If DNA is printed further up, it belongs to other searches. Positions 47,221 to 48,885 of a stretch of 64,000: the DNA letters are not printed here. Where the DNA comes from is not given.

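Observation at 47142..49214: Compact SPASM radical-SAM maturase cassette with three small ORFs, one a candidate leader-plus-core peptide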

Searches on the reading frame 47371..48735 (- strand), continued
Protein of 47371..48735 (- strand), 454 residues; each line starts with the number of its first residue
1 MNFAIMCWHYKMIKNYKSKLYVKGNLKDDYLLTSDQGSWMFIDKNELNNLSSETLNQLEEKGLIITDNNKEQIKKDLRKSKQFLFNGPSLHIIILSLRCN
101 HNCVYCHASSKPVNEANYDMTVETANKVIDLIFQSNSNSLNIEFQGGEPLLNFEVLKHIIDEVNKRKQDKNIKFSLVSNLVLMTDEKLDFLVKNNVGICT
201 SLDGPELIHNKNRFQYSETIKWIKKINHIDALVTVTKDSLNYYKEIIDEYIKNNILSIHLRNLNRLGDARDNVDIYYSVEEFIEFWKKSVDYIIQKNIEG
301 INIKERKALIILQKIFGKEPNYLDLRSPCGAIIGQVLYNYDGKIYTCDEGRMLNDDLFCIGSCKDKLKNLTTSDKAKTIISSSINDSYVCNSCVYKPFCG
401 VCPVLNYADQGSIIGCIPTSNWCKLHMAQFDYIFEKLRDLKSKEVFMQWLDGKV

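Call 51: predict_structure(alignment_id=A1)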
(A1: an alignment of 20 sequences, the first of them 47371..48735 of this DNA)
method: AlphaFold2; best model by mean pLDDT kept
length: 454 residues; sequences in the alignment: 20
mean_pLDDT: 80.3   pTM: 0.82
mean pLDDT of the five models: 80.3, 79.4, 77.2, 74.2, 71.5
residues with pLDDT >= 90: 162; 70-90: 201; 50-70: 56; < 50: 35
segments of 3 or more residues with pLDDT < 50: 1-26, 321-327
pLDDT, mean of each block of 10 residues (from residue 1): 32 41 52 66 75 81 80 78 73 89 77 88 97 88 78 93 91 90 89 92 93 88 88 91 97 93 79 88 97 97 91 69 49 81 87 79 91 82 63 56 77 74 82 87 91 64
secondary structure, 60 per line:
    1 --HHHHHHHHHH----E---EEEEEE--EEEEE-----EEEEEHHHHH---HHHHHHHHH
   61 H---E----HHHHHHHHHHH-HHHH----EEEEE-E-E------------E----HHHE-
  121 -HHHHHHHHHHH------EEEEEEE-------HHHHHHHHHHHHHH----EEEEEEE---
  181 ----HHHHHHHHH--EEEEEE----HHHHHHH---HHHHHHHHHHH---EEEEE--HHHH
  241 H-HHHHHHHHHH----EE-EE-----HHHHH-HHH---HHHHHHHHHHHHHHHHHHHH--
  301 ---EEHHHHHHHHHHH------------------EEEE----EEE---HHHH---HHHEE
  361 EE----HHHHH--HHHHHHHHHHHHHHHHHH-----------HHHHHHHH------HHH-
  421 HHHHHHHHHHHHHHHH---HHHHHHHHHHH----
elements in order: H3-12 E21-26 E29-33 E39-43 H44-48 H52-61 H70-80 H82-85 E90-94 H122-132 E139-145 H153-166 E171-177 H185-193 E196-201 H206-212 H216-226 E230-234 H237-241 H243-252 H267-271 H279-298 H306-316 E335-338 E343-345 H349-352 E359-362 H367-371 H374-391 H403-410 H421-436 H440-450

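Call 56: fold_search(model_id=the predicted structure, library=pdb)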
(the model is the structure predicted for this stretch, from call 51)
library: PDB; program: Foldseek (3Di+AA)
matches with E <= 10: 1337; with E <= 0.001: 45
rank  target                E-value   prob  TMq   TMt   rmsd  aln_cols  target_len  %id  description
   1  5wgg_A                4.8e-18  1.00  0.64  0.66   8.7       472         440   17  Structural Insights into Thioether Bond Formation in the Biosynthesis of Sactipeptides (released 2017-07-26)
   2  5why_A                6.7e-18  1.00  0.65  0.70   8.8       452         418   19  Structural Insights into Thioether Bond Formation in the Biosynthesis of Sactipeptides (released 2017-07-26)
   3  5why_B                9.9e-18  1.00  0.65  0.69   9.0       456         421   18  Structural Insights into Thioether Bond Formation in the Biosynthesis of Sactipeptides (released 2017-07-26)
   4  4k37_B                4.0e-16  1.00  0.61  0.74   4.7       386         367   20  Native anSMEcpe with bound AdoMet (released 2013-05-08)
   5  8vpo                  7.8e-16  1.00  0.63  0.63   6.5       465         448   19  X-Ray Crystal Structure of TigE from Paramaledivibacter caminithermalis (released 2024-02-07)
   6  4k37_A                1.1e-15  1.00  0.64  0.78   4.3       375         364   21  Native anSMEcpe with bound AdoMet (released 2013-05-08)
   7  4k36_A                1.7e-15  1.00  0.64  0.75   4.4       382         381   21  His6 tagged anSMEcpe with bound AdoMet (released 2013-05-08)
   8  4k38_A                5.4e-15  1.00  0.63  0.76   4.2       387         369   21  Native anSMEcpe with bound AdoMet and Kp18Cys peptide (released 2013-05-08)
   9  4k38_B                1.1e-14  1.00  0.62  0.76   4.4       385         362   21  Native anSMEcpe with bound AdoMet and Kp18Cys peptide (released 2013-05-08)
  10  4k39_A                1.2e-14  1.00  0.64  0.78   3.9       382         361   21  Native anSMEcpe with bound AdoMet and Cp18Cys peptide (released 2013-05-08)
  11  4k36_B                1.5e-14  1.00  0.62  0.76   4.4       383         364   21  His6 tagged anSMEcpe with bound AdoMet (released 2013-05-08)
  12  4k39_B                1.9e-14  1.00  0.62  0.77   4.1       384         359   21  Native anSMEcpe with bound AdoMet and Cp18Cys peptide (released 2013-05-08)
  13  9gm3_C                2.5e-13  1.00  0.59  0.71   4.9       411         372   16  Crystal structure of the complex formed between the radical SAM protein ChlB and the leader region of its precursor su (released 2025-06-25)
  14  9gmc_C                3.4e-13  1.00  0.58  0.70   5.1       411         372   16  Crystal structure of the complex formed between the radical SAM protein ChlB and the R3A mutant of ChlA (released 2025-06-25)
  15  9gm3_A                5.3e-13  1.00  0.59  0.71   4.9       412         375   16  Crystal structure of the complex formed between the radical SAM protein ChlB and the leader region of its precursor su (released 2025-06-25)
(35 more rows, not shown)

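Call 74: search_protein_families(library=ncbifam, proteins=[L027:9252-11219:+, L036:7911-9050:+, L045:5919-7856:+, L067:2177-3943:+, L073:8447-10231:+, L074:7822-9381:+, L080:9970-11313:+, L082:9453-10730:+, L012:9485-10378:+, L052:9399-10553:+], max_evalue=1e-25)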
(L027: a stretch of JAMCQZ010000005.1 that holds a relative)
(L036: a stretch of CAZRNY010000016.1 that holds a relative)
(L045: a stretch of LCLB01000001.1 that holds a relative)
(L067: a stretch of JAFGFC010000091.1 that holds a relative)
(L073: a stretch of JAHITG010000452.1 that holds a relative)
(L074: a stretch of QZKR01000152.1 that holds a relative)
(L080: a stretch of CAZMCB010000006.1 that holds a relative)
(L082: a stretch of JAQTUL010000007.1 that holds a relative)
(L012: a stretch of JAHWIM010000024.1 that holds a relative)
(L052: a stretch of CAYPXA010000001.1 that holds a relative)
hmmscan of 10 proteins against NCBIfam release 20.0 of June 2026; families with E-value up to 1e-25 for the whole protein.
L027:9252-11219:+ (656 aa): 1 family
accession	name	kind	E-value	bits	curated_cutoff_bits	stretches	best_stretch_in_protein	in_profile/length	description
NF047865.1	rSAM_PapB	equivalog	5.5e-33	114.6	340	1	108-437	5-317/330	PapB family radical SAM/SPASM ranthipeptide maturase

L036:7911-9050:+ (380 aa): 2 families
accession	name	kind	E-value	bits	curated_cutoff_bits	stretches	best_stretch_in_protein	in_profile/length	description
NF047865.1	rSAM_PapB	equivalog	1.7e-33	116.3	340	1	18-334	5-330/330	PapB family radical SAM/SPASM ranthipeptide maturase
TIGR03906.1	quino_hemo_SAM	equivalog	1.2e-28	100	453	1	18-343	96-437/467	quinohemoprotein amine dehydrogenase maturation protein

L045:5919-7856:+ (646 aa): 1 family
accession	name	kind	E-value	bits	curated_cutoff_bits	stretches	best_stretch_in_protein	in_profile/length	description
NF047865.1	rSAM_PapB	equivalog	1e-32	113.7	340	1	110-437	4-319/330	PapB family radical SAM/SPASM ranthipeptide maturase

L067:2177-3943:+ (589 aa): 8 families
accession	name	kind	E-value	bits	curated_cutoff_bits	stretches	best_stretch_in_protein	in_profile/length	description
NF038332.1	rSAM_rare_HxsC4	exception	3e-44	151.6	500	1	296-517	13-242/335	radical SAM protein HxsC4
TIGR03977.1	rSAM_pair_HxsC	equivalog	1.8e-39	135.3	267.9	1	299-529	27-263/292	His-Xaa-Ser system radical SAM maturase HxsC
NF047865.1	rSAM_PapB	equivalog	4e-30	105.2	340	0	6-190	5-210/330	PapB family radical SAM/SPASM ranthipeptide maturase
TIGR02668.1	moaA_archaeal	equivalog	7.4e-29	100.7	325.25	0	294-483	7-198/303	GTP 3',8-cyclase MoaA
TIGR03978.1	rSAM_paired_1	equivalog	5.3e-27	94.7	370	0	7-114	86-198/466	His-Xaa-Ser system radical SAM maturase HxsB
TIGR02666.1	moaA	equivalog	7.6e-27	94.2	284.05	0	294-477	7-198/336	GTP 3',8-cyclase MoaA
TIGR04545.1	rSAM_ahbD_hemeb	equivalog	1.8e-26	93.4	500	0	303-479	6-183/339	heme b synthase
TIGR04054.1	rSAM_NirJ1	equivalog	1.9e-26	92.6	650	0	304-469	43-208/387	putative heme d1 biosynthesis radical SAM protein NirJ1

L073:8447-10231:+ (595 aa): 5 families
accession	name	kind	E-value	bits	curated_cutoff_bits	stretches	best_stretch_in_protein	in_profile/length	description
NF038332.1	rSAM_rare_HxsC4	exception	1.1e-47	162.9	500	1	303-535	15-258/335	radical SAM protein HxsC4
NF047865.1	rSAM_PapB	equivalog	3.1e-38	131.8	340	1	10-200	4-215/330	PapB family radical SAM/SPASM ranthipeptide maturase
TIGR03977.1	rSAM_pair_HxsC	equivalog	1.5e-37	129.1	267.9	1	311-528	34-257/292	His-Xaa-Ser system radical SAM maturase HxsC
TIGR03978.1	rSAM_paired_1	equivalog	4e-28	98.4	370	0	13-119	87-198/466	His-Xaa-Ser system radical SAM maturase HxsB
TIGR02668.1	moaA_archaeal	equivalog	6.3e-26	91.1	325.25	0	300-488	8-198/303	GTP 3',8-cyclase MoaA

L074:7822-9381:+ (520 aa): 0 families

L080:9970-11313:+ (448 aa): 11 families
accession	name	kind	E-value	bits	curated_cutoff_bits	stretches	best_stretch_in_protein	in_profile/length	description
NF038107.1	rSAM_NF038107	equivalog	8.6e-58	196.2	600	1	3-432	1-418/444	Cys-every-fifth radical SAM/SPASM peptide maturase CefB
TIGR04280.1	geopep_mat_rSAM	hypoth_equivalog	4.9e-57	193.8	400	1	5-437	3-415/428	geopeptide radical SAM maturase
TIGR04463.1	rSAM_vs_C_rich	equivalog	2.9e-55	187.8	525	1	10-418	3-398/438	TIGR04463 family radical SAM/SPASM RiPP maturase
TIGR04334.1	rSAM_Clo7bot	equivalog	3e-41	141.5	600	1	4-421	1-412/440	radical SAM/SPASM domain Clo7bot peptide maturase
NF052473.1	rSAM_FlmE_OhkG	exception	6.5e-39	133.9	500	1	3-414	1-428/481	FlmE/OhkG family radical SAM/SPASM peptide maturase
NF047865.1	rSAM_PapB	equivalog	7.1e-39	133.9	340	1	98-426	4-328/330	PapB family radical SAM/SPASM ranthipeptide maturase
TIGR04064.1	rSAM_nif11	equivalog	5.4e-33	114.4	518.7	1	47-244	35-223/459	nif11-like peptide radical SAM maturase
NF041298.1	rSAM_mat_DynA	equivalog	6.4e-30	104.3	450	1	100-432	4-341/356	dynobactin maturation radical SAM/SPASM protein DynA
TIGR04068.1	rSAM_ocin_clost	equivalog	4.5e-28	98.3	500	1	30-292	21-279/462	Cys-rich peptide radical SAM maturase CcpM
TIGR03974.1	rSAM_six_Cys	equivalog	1.3e-27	96.8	425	0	43-268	44-267/451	thioether cross-link-forming SCIFF peptide maturase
TIGR03906.1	quino_hemo_SAM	equivalog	7.8e-26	90.7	453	0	39-420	41-420/467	quinohemoprotein amine dehydrogenase maturation protein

L082:9453-10730:+ (426 aa): 0 families

L012:9485-10378:+ (298 aa): 2 families
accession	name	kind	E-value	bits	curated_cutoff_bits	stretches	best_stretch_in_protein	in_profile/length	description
NF047865.1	rSAM_PapB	equivalog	1.3e-37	129.7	340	1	5-212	5-227/330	PapB family radical SAM/SPASM ranthipeptide maturase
TIGR04068.1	rSAM_ocin_clost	equivalog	8.1e-31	107.4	500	1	4-161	85-264/462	Cys-rich peptide radical SAM maturase CcpM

L052:9399-10553:+ (385 aa): 2 families
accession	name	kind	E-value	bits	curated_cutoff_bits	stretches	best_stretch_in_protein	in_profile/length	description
NF047865.1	rSAM_PapB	equivalog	9.3e-41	140.1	340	1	4-318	2-312/330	PapB family radical SAM/SPASM ranthipeptide maturase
TIGR04068.1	rSAM_ocin_clost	equivalog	4.7e-30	104.9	500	1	3-169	82-256/462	Cys-rich peptide radical SAM maturase CcpM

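Call 87: search_protein_families(library=pfam, proteins=[L035:1670-2809:+, L012:5203-6330:+, L009:5180-6313:+, L069:3641-4759:+, L054:2364-3368:+, L020:2298-3452:+, L073:10286-11476:+, L037:3311-4822:+, L056:8496-9986:+], max_evalue=0.01)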
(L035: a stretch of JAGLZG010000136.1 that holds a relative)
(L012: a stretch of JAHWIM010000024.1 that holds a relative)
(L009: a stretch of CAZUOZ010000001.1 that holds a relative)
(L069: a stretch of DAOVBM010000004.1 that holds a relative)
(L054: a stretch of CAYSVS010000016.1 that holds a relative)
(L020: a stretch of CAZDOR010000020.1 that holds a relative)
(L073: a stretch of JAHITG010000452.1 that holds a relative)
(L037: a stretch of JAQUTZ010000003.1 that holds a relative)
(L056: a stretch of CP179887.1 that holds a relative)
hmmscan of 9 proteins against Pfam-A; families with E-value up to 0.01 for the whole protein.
L035:1670-2809:+ (380 aa): 1 family
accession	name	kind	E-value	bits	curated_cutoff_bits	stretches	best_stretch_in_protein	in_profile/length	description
PF06819.16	Arc_PepC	-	0.0021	18.7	23.4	1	245-341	9-98/110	Archaeal Peptidase A24 C-terminal Domain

L012:5203-6330:+ (376 aa): 2 families
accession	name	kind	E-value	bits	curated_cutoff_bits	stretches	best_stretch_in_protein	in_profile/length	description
PF06819.16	Arc_PepC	-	1.4e-05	25.6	23.4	1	249-343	13-103/110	Archaeal Peptidase A24 C-terminal Domain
PF01478.23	Peptidase_A24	-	0.00024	22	26.5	1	12-132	4-102/104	Type IV leader peptidase family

L009:5180-6313:+ (378 aa): 2 families
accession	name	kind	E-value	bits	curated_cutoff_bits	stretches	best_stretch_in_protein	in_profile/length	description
PF06819.16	Arc_PepC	-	2.9e-06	27.9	23.4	1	250-339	12-98/110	Archaeal Peptidase A24 C-terminal Domain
PF01478.23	Peptidase_A24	-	0.00077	20.3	26.5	1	13-131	4-103/104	Type IV leader peptidase family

L069:3641-4759:+ (373 aa): 2 families
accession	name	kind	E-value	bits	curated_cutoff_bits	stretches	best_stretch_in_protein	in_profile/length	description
PF06819.16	Arc_PepC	-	9.4e-09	35.9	23.4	1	230-332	2-100/110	Archaeal Peptidase A24 C-terminal Domain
PF01478.23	Peptidase_A24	-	1.9e-05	25.5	26.5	1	9-122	3-89/104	Type IV leader peptidase family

L054:2364-3368:+ (335 aa): 1 family
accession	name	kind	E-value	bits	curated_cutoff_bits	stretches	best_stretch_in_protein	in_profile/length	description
PF01478.23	Peptidase_A24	-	1.9e-07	31.9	26.5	1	9-114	3-89/104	Type IV leader peptidase family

L020:2298-3452:+ (385 aa): 1 family
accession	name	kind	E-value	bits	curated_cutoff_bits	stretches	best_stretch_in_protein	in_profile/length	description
PF01478.23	Peptidase_A24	-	3.8e-07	31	26.5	1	13-122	4-94/104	Type IV leader peptidase family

L073:10286-11476:+ (397 aa): 1 family
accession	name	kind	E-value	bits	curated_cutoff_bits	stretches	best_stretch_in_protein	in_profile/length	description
PF01478.23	Peptidase_A24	-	0.0016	19.3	26.5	1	14-145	4-103/104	Type IV leader peptidase family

L037:3311-4822:+ (504 aa): 0 families

L056:8496-9986:+ (497 aa): 0 families

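Call 89: find_related_loci(query=A1, collection=viral_contigs, flank=5000)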
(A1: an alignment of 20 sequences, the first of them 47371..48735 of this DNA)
Query A1 (454 aa) in viral_contigs; peptide patterns used: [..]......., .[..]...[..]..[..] (x = any residue, [..] = any of these).
171 stretches matched a pattern; 45 encode a relative of the query (tblastn E <= 1e-3); 45 distinct loci.
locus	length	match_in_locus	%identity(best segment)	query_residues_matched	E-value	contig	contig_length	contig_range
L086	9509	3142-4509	35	25-451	4e-80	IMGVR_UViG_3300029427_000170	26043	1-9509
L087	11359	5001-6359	34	24-450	3e-79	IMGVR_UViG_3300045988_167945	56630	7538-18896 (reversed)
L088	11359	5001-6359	34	24-450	4e-79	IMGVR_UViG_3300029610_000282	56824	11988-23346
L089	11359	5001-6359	34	24-450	4e-79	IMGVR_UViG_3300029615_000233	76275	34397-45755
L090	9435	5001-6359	34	24-450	2e-78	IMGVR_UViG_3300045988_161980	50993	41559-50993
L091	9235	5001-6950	33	27-450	6e-76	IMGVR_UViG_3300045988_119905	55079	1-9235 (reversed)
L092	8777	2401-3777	33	27-450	5e-75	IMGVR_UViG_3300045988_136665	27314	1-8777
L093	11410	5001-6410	32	11-449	9e-75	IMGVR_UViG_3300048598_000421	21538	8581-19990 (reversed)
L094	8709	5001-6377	34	28-451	2e-74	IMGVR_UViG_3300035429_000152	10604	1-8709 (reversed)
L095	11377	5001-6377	34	28-451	2e-74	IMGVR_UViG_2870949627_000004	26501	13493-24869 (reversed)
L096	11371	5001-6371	34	30-451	2e-74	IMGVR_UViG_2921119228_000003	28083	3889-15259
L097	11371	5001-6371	33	30-451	6e-74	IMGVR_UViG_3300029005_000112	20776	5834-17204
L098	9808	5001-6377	33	28-451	9e-74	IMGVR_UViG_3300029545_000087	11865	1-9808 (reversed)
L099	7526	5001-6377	33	28-451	1e-72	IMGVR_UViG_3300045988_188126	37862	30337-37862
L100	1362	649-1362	38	90-313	9e-47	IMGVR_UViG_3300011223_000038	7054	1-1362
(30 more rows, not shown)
